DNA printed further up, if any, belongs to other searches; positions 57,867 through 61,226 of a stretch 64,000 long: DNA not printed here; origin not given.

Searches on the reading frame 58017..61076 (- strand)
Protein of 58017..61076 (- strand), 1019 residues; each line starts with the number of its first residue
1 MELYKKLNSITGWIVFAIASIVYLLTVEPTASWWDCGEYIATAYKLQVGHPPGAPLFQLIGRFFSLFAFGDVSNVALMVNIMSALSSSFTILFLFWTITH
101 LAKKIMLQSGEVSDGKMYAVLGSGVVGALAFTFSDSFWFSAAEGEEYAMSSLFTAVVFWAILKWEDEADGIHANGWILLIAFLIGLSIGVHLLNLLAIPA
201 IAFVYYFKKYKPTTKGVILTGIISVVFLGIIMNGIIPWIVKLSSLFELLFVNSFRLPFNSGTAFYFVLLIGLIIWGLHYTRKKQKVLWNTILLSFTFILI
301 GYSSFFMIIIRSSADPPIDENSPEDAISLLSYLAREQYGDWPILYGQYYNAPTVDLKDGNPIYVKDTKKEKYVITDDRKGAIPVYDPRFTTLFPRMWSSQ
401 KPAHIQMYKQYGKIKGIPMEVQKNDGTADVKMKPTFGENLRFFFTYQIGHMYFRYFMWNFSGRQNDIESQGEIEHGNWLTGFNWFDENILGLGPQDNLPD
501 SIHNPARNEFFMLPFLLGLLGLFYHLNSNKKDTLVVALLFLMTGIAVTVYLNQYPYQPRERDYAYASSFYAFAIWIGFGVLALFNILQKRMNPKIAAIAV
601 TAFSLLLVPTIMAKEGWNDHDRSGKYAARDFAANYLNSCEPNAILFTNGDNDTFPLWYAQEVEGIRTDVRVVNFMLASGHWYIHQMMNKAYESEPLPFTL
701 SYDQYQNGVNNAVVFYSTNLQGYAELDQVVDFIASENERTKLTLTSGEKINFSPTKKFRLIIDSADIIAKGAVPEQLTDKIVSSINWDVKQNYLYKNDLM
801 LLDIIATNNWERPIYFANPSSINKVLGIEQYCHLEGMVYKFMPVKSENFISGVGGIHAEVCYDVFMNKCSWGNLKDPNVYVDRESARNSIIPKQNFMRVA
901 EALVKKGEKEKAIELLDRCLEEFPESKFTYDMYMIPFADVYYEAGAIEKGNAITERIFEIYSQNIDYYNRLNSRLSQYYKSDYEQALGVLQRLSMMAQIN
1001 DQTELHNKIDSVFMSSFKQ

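Call 33: search_protein_families(library=pfam, proteins=[window:58017-61076:-], max_evalue=0.001)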
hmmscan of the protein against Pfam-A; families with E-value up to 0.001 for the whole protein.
window:58017-61076:- (1019 aa): 2 families
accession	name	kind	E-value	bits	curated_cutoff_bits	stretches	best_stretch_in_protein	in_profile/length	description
PF11028.14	TMEM260-like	-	2.3e-78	262.5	24.2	1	35-213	1-178/179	Protein O-mannosyl-transferase TMEM260-like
PF13174.12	TPR_6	-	4.9e-05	24.2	26.3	0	896-926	3-33/33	Tetratricopeptide repeat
